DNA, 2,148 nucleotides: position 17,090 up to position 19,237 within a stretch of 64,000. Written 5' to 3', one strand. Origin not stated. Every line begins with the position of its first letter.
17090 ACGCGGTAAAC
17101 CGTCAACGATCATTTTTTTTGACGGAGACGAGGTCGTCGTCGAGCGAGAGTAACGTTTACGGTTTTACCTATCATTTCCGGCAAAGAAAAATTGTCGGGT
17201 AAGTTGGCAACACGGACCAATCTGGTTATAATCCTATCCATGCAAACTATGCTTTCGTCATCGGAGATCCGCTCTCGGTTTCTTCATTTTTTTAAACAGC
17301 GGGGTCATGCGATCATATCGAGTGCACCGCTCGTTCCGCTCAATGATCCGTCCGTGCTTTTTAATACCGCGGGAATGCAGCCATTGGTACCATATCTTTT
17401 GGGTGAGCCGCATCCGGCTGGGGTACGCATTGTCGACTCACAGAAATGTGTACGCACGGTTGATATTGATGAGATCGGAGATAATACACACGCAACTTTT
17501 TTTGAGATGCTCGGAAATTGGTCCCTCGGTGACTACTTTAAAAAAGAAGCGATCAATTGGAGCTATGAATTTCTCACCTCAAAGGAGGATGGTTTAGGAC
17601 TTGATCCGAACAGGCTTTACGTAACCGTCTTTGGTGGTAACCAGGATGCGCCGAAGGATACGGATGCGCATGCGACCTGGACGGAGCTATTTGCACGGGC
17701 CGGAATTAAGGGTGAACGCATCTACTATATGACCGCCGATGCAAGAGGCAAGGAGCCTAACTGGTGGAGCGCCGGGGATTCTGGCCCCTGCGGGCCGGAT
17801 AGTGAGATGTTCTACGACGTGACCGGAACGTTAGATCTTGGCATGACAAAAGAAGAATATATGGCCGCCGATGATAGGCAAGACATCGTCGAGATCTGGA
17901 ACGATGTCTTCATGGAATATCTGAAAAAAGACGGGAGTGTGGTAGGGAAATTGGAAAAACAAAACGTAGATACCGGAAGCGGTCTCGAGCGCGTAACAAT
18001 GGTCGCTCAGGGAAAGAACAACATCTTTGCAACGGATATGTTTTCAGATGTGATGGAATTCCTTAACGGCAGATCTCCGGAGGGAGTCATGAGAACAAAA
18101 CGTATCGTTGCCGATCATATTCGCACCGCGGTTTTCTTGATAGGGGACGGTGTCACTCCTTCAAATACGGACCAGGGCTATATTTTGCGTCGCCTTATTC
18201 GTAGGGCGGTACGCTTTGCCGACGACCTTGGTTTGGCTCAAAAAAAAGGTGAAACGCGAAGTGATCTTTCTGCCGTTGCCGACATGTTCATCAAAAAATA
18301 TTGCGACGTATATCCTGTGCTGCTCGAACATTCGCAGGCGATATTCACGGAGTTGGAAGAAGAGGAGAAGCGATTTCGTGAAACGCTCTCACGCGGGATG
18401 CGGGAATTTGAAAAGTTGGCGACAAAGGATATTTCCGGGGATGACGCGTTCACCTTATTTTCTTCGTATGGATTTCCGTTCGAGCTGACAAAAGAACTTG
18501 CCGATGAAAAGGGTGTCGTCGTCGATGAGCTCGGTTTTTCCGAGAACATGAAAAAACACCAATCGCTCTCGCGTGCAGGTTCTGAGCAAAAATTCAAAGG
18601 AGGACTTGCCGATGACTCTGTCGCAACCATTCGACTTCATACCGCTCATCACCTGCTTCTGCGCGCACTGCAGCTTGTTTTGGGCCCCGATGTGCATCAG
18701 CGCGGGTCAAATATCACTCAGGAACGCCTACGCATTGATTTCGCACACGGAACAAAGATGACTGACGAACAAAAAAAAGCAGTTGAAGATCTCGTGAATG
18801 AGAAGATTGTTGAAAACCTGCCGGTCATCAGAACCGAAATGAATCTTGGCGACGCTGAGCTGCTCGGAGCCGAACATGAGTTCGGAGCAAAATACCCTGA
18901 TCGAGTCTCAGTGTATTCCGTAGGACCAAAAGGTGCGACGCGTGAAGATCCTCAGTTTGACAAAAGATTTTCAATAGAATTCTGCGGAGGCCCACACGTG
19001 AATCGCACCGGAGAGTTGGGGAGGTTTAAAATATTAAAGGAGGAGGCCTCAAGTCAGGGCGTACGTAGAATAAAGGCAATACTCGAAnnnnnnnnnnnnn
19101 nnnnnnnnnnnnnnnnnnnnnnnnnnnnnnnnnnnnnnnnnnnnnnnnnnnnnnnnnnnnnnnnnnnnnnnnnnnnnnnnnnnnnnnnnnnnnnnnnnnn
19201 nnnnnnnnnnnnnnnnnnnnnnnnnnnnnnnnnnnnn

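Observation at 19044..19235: Diverged tandem duplicate of the alaS 3' end that still encodes the same 16-aa C-terminus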

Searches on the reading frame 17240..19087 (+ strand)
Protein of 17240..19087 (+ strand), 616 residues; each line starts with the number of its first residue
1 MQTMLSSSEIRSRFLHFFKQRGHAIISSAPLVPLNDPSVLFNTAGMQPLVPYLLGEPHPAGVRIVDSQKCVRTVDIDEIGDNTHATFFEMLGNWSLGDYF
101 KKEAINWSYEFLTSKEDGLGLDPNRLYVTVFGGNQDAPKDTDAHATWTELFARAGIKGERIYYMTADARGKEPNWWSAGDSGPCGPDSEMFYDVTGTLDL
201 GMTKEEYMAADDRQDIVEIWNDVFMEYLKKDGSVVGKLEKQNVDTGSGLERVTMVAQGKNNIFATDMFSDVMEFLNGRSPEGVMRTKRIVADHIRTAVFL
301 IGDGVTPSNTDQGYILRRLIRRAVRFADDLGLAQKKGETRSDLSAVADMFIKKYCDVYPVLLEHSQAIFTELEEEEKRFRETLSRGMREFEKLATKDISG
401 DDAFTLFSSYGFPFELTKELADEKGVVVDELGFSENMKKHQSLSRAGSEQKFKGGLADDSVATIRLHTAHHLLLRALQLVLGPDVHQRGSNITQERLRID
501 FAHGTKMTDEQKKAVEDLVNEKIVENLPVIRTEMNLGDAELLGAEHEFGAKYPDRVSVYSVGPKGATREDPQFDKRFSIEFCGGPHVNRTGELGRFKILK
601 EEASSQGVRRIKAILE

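Call 9: find_related_loci(query=window:17240-19087:+, collection=genome_contigs, flank=4000)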
Query window:17240-19087:+ (616 aa) in genome_contigs; peptide patterns used: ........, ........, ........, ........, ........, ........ (x = any residue, [..] = any of these).
600 stretches matched a pattern (row limit reached: there are more); 600 encode a relative of the query (tblastn E <= 1e-3); the best 80 are kept; 80 distinct loci.
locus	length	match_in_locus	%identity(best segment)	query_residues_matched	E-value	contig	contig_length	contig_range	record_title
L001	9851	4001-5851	59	2-615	0e+0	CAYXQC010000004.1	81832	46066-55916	MAG TPA_asm: uncultured Candidatus Saccharibacteria bacterium isolate SRP219642_co7_377 genome assembly, contig: NODE_35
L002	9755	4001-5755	60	5-616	0e+0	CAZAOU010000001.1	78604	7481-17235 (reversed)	MAG TPA_asm: uncultured Candidatus Saccharibacteria bacterium isolate SRP257259_co1_171 genome assembly, contig: NODE_28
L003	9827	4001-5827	57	1-616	0e+0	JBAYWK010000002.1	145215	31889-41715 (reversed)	MAG: Candidatus Paceibacterota bacterium isolate SO_2016_LW3_81 scaffold00158_LW162_2016, whole genome shotgun sequence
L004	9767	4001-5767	57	4-616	0e+0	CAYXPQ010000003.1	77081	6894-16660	MAG TPA_asm: uncultured Candidatus Saccharibacteria bacterium isolate SRP300315_co1_73 genome assembly, contig: NODE_171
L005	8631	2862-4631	58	4-616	0e+0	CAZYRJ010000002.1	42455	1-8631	MAG TPA_asm: uncultured Candidatus Saccharibacteria bacterium isolate binchicken_co38_1170 genome assembly, contig: NODE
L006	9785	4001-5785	59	5-616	0e+0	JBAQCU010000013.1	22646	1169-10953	MAG: Minisyncoccia bacterium isolate MFD12004_ilm_asm_bin23 k127_3524, whole genome shotgun sequence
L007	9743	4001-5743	57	5-615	0e+0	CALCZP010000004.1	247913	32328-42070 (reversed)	MAG TPA_asm: uncultured bacterium isolate SRR6231138_bin.7_CONCOCT_v1.1_MAG genome assembly, contig: ERZ650240.2, whole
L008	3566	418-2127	57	3-616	0e+0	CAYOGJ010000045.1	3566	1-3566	MAG TPA_asm: uncultured Candidatus Saccharibacteria bacterium isolate SRP278252_co2_290 genome assembly, contig: NODE_58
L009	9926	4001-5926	54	1-615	0e+0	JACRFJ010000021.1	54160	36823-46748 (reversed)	MAG: Candidatus Kaiserbacteria bacterium isolate NC_groundwater_1722_Pr3_B-0.1um_52_27 SR-2_scaffold_141_1208910, whole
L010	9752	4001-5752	56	5-615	0e+0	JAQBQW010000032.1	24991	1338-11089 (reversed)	MAG: Parcubacteria group bacterium isolate RYN_383 scaffold_190606, whole genome shotgun sequence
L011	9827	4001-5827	53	5-615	0e+0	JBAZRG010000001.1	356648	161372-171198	MAG: Candidatus Paceibacterota bacterium isolate SO_2017_GW1_142 NODE_213_length_356648_cov_3.206437_OW334_2017, whole g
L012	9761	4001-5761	52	5-616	0e+0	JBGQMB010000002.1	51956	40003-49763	MAG: Candidatus Micrarchaeia archaeon isolate OBJ2_061818_150_3 k141_1790686_length_51956_cov_11.9352, whole genome shot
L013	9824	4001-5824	52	5-615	0e+0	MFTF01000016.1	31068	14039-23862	MAG: Candidatus Nomurabacteria bacterium RIFCSPHIGHO2_01_FULL_36_23 rifcsphigho2_01_scaffold_2928, whole genome shotgun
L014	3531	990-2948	52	5-616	0e+0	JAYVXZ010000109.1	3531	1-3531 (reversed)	MAG: Candidatus Adlerbacteria bacterium isolate GL85_DN_metabinner_53 GL85_DN_metabinner_53_108, whole genome shotgun se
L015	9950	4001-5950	52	3-615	0e+0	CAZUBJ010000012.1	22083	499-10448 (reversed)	MAG TPA_asm: uncultured Candidatus Saccharibacteria bacterium isolate SRP286056_co3_521 genome assembly, contig: NODE_21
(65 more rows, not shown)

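Call 12: find_encoding_contigs(protein=window:17240-19087:+, flank=4000, max_places=10)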
Protein window:17240-19087:+ (616 aa): no gene with exactly this product is on record in the collection.

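Call 16: find_related_loci(query=window:17240-19087:+, collection=metagenome_contigs, flank=3000)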
Query window:17240-19087:+ (616 aa) in metagenome_contigs; peptide patterns used: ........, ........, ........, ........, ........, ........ (x = any residue, [..] = any of these).
600 stretches matched a pattern (row limit reached: there are more); 600 encode a relative of the query (tblastn E <= 1e-3); the best 80 are kept; 80 distinct loci.
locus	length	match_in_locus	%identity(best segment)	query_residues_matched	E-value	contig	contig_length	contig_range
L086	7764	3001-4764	60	1-616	0e+0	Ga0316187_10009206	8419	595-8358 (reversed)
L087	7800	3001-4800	58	5-616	0e+0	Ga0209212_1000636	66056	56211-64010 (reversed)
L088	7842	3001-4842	55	5-616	0e+0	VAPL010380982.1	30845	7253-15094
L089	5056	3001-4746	59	5-615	0e+0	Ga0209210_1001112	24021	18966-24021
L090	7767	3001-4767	57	5-616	0e+0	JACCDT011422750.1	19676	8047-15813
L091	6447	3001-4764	59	4-615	0e+0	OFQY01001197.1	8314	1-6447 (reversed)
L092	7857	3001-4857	54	5-615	0e+0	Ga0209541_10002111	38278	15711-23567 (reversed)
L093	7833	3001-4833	53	5-615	0e+0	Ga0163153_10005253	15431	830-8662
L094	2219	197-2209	52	4-615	0e+0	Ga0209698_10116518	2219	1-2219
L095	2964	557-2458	52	3-616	0e+0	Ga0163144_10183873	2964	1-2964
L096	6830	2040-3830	54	5-615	0e+0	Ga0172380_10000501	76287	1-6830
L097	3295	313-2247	54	5-615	0e+0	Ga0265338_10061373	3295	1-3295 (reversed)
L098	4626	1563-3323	52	5-616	0e+0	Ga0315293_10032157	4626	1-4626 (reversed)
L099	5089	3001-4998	50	5-615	0e+0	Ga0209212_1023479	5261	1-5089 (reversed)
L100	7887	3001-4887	52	4-616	0e+0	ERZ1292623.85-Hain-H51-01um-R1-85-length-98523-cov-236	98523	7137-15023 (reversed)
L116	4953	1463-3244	50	5-616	0e+0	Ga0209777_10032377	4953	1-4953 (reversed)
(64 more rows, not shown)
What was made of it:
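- Tried and rejected: GTDB species representatives and JGI metagenomes: both gave nothing closer than 60% AlaRS identity (calls 9, 16).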

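Call 17: find_homologous_proteins(query=window:17240-19087:+, max_evalue=1e-50)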
Query window:17240-19087:+ (616 aa): 8000 proteins with E <= 1e-50 among 8000 candidates; the best 120 are listed.
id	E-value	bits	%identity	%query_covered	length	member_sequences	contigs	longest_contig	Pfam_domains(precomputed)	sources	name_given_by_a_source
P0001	0.0e+0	1408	100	100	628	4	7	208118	PF01411.25,PF07973.20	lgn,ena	-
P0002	0.0e+0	1265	90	100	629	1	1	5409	PF01411.25,PF07973.20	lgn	-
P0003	0.0e+0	1190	84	100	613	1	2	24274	PF01411.25,PF07973.20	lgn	-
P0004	0.0e+0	1035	74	100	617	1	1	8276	PF01411.25,PF07973.20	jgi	jgi:alanyl-tRNA synthetase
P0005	0.0e+0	1034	75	100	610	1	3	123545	PF01411.25,PF07973.20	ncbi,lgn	-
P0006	0.0e+0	1034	75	100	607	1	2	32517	PF01411.25,PF07973.20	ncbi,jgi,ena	-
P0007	0.0e+0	1025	74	100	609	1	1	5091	PF01411.25,PF07973.20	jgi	jgi:alanyl-tRNA synthetase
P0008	0.0e+0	1023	74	100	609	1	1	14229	PF01411.25,PF07973.20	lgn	-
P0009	0.0e+0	1023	74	100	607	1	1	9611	PF01411.25,PF07973.20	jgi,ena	-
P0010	0.0e+0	1023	74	100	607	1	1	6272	PF01411.25,PF07973.20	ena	-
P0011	0.0e+0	1022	74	100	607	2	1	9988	PF01411.25,PF07973.20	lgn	-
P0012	0.0e+0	1019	74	100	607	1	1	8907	PF01411.25,PF07973.20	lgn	-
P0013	0.0e+0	1014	73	100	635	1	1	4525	PF01411.25,PF07973.20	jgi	jgi:alanyl-tRNA synthetase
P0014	0.0e+0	1010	73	99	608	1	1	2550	PF01411.25,PF07973.20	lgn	-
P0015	0.0e+0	1010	74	100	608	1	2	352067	PF01411.25,PF07973.20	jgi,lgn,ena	-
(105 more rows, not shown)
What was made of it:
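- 17240..19090 (+): alaS: short-form alanyl-tRNA synthetase, 616 aa from ATG 17240. It lacks the C-Ala domain. Public gene calls use a start 36 nt upstream (628 aa). Homologues at 100-60% identity (call 17).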

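Call 19: find_encoding_contigs(protein=P0002, flank=3000, max_places=4)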
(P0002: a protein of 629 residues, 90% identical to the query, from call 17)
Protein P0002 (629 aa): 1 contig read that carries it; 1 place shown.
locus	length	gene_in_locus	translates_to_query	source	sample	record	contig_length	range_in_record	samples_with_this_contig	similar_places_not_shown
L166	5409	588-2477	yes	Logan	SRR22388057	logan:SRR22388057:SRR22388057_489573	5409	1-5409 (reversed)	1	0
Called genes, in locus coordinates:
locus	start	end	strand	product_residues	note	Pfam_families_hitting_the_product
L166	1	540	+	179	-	?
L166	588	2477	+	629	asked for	PF01411:tRNA-synt_2c, PF07973:tRNA_SAD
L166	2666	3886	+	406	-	-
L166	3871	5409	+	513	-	?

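Call 20: find_encoding_contigs(protein=P0003, flank=3000, max_places=4)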
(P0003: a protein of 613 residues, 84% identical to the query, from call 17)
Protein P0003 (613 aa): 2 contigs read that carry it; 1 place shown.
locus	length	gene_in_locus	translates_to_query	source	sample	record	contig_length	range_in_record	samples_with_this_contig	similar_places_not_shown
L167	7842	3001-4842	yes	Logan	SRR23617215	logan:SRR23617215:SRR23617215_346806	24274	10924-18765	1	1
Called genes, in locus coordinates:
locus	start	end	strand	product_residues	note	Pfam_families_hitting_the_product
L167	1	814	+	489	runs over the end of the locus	PF13091:PLDc_2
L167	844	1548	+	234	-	PF00696:AA_kinase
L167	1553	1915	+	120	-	-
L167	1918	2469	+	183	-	PF01300:Sua5_yciO_yrdC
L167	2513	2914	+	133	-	PF00072:Response_reg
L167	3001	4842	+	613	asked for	PF01411:tRNA-synt_2c, PF07973:tRNA_SAD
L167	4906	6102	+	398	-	-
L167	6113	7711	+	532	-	PF21110:GlxA (faint)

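Call 25: find_encoding_contigs(protein=P0005, flank=4000, max_places=3)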
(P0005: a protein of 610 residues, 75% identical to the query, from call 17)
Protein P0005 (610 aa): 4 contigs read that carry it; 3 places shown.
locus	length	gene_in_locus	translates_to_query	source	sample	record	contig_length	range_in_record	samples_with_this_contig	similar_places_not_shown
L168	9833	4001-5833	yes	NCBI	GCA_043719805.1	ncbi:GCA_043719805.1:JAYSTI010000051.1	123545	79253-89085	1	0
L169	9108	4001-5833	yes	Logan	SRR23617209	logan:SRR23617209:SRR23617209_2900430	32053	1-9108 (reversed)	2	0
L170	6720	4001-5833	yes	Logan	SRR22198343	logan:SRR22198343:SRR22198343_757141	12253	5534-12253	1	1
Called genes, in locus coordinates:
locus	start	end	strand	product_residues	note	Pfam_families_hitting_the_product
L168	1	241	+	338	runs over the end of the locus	PF01545:Cation_efflux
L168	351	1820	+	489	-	PF13091:PLDc_2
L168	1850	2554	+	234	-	PF00696:AA_kinase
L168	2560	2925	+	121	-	-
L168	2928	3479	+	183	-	PF01300:Sua5_yciO_yrdC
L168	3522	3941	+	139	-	PF00072:Response_reg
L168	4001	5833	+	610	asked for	PF01411:tRNA-synt_2c, PF07973:tRNA_SAD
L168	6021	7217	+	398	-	-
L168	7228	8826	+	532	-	PF21110:GlxA (weak)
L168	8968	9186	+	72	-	PF01176:eIF-1a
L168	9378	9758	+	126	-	PF00416:Ribosomal_S13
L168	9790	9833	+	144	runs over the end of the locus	PF00411:Ribosomal_S11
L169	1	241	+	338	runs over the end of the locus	PF01545:Cation_efflux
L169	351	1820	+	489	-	PF13091:PLDc_2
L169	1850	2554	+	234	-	PF00696:AA_kinase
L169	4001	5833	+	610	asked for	PF01411:tRNA-synt_2c, PF07973:tRNA_SAD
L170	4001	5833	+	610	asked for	PF01411:tRNA-synt_2c, PF07973:tRNA_SAD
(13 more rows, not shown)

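Call 39: find_encoding_contigs(protein=P0006, flank=3000, max_places=4)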
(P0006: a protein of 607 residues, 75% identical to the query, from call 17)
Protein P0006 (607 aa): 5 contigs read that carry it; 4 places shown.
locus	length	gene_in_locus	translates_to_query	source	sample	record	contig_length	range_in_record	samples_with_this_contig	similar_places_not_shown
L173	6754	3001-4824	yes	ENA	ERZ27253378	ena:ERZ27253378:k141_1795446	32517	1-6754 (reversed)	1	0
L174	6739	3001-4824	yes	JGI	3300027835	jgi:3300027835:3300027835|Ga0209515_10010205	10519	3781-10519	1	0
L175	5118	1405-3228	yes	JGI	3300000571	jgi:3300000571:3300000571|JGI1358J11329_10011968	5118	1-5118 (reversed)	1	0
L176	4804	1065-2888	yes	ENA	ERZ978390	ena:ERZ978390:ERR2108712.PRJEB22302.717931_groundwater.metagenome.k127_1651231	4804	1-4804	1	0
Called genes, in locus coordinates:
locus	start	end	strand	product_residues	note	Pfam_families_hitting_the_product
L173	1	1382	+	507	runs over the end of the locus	-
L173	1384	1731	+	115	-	-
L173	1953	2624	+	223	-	PF01797:Y1_Tnp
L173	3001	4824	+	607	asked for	PF01411:tRNA-synt_2c, PF07973:tRNA_SAD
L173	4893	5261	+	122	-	-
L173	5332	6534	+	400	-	-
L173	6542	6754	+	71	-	?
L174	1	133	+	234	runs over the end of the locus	PF00696:AA_kinase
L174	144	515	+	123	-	-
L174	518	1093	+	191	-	PF01300:Sua5_yciO_yrdC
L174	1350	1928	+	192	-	PF03534:SpvB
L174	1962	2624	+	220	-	PF01797:Y1_Tnp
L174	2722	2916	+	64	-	-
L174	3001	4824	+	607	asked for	PF01411:tRNA-synt_2c, PF07973:tRNA_SAD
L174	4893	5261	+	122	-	-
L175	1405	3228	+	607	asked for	PF01411:tRNA-synt_2c, PF07973:tRNA_SAD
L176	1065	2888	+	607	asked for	PF01411:tRNA-synt_2c, PF07973:tRNA_SAD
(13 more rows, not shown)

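Call 63: find_homologous_proteins(query=L116:1463-3244:+, max_evalue=1e-100)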
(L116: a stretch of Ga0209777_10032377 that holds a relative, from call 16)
Query L116:1463-3244:+ (594 aa): 8000 proteins with E <= 1e-100 among 8000 candidates; the best 120 are listed.
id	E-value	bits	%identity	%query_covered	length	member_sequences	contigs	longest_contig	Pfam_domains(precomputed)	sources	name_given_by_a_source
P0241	0.0e+0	1359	100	100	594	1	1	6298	PF01411.25,PF07973.20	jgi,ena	-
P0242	0.0e+0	1170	85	100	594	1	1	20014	PF01411.25,PF07973.20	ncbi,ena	-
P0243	0.0e+0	1160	85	100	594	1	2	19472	PF01411.25,PF07973.20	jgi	jgi:alanyl-tRNA synthetase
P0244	0.0e+0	1156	83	100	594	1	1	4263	PF01411.25,PF07973.20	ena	-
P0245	0.0e+0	1151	84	100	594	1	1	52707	PF01411.25,PF07973.20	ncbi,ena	-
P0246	0.0e+0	1131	81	100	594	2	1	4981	PF01411.25,PF07973.20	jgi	jgi:alanyl-tRNA synthetase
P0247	0.0e+0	1121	81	100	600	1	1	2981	PF01411.25,PF07973.20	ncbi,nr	ncbi:MAG: alanine--tRNA ligase [Candidatus Staskawiczbacteria bacterium]|nr:alanine--tRNA ligase [Ca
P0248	0.0e+0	1121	82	100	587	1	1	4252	PF01411.25,PF07973.20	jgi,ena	-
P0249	0.0e+0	1094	81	100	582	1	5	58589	PF01411.25,PF07973.20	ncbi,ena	-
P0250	0.0e+0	1092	80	100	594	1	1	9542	PF01411.25,PF07973.20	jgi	jgi:alanyl-tRNA synthetase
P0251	0.0e+0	1090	81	100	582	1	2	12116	PF01411.25,PF07973.20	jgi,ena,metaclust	metaclust:\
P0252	0.0e+0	1071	79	100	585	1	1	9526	PF01411.25,PF07973.20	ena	-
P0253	0.0e+0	1069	79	100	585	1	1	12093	PF01411.25,PF07973.20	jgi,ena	-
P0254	0.0e+0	1051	82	93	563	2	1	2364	PF01411.25,PF07973.20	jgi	jgi:alanyl-tRNA synthetase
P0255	0.0e+0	1019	76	100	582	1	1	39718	PF01411.25,PF07973.20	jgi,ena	-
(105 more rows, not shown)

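Call 64: find_encoding_contigs(protein=P0242, flank=2500, max_places=2)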
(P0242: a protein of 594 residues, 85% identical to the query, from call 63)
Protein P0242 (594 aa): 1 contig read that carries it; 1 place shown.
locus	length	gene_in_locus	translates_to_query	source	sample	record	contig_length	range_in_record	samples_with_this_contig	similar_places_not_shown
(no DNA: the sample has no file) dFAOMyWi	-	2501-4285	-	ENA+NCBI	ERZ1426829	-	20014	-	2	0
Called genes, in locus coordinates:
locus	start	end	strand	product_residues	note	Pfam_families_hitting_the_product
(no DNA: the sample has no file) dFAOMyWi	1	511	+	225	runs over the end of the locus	PF00406:ADK, PF13207:AAA_17, PF13238:AAA_18 (weak)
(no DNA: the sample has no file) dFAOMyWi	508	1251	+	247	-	PF00557:Peptidase_M24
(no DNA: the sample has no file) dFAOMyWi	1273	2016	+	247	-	PF00121:TIM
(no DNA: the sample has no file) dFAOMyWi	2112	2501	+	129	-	PF00072:Response_reg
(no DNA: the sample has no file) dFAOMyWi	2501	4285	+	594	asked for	PF01411:tRNA-synt_2c, PF07973:tRNA_SAD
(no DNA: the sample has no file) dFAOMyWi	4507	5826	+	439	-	PF21110:GlxA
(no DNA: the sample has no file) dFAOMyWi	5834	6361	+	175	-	-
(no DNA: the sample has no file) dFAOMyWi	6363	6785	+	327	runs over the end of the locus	PF09925:DUF2157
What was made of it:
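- Tried and rejected: One of them has a 221-nt gap after alaS that might hold another case (call 64).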

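Call 65: find_encoding_contigs(protein=P0243, flank=2500, max_places=2)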
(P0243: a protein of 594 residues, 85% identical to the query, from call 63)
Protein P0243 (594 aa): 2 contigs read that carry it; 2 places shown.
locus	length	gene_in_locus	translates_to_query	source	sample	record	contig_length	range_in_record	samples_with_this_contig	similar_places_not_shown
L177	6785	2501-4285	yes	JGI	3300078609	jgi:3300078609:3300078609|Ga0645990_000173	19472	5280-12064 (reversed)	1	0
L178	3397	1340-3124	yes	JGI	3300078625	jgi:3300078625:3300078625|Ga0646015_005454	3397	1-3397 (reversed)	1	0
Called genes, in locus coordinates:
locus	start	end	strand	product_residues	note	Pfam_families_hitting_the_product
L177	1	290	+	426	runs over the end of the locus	PF01471:PG_binding_1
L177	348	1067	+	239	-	PF00121:TIM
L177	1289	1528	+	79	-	PF04308:RNaseH_like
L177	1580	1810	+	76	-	PF04308:RNaseH_like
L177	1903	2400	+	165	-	-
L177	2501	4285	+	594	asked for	PF01411:tRNA-synt_2c, PF07973:tRNA_SAD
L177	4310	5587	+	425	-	PF21110:GlxA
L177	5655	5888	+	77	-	PF01176:eIF-1a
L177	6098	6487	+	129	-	PF00416:Ribosomal_S13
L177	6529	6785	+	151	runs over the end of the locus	PF00411:Ribosomal_S11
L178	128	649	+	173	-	PF04308:RNaseH_like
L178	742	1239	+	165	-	-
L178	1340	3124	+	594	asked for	PF01411:tRNA-synt_2c, PF07973:tRNA_SAD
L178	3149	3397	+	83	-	?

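Call 76: find_encoding_contigs(protein=P0245, flank=1500, max_places=3)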
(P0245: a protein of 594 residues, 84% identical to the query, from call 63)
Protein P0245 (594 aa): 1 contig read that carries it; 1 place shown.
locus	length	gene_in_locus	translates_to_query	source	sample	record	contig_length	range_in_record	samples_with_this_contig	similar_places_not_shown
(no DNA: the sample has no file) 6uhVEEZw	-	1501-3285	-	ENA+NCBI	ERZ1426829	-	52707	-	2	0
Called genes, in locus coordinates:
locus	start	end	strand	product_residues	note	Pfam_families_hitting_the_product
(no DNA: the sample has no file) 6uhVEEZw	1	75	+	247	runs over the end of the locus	PF00557:Peptidase_M24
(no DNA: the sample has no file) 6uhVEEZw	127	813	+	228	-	PF00121:TIM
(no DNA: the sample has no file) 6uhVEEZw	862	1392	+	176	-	PF04308:RNaseH_like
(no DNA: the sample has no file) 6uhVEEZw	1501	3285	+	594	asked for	PF01411:tRNA-synt_2c, PF07973:tRNA_SAD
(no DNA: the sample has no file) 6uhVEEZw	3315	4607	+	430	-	PF21110:GlxA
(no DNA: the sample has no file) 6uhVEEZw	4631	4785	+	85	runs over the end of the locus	PF01176:eIF-1a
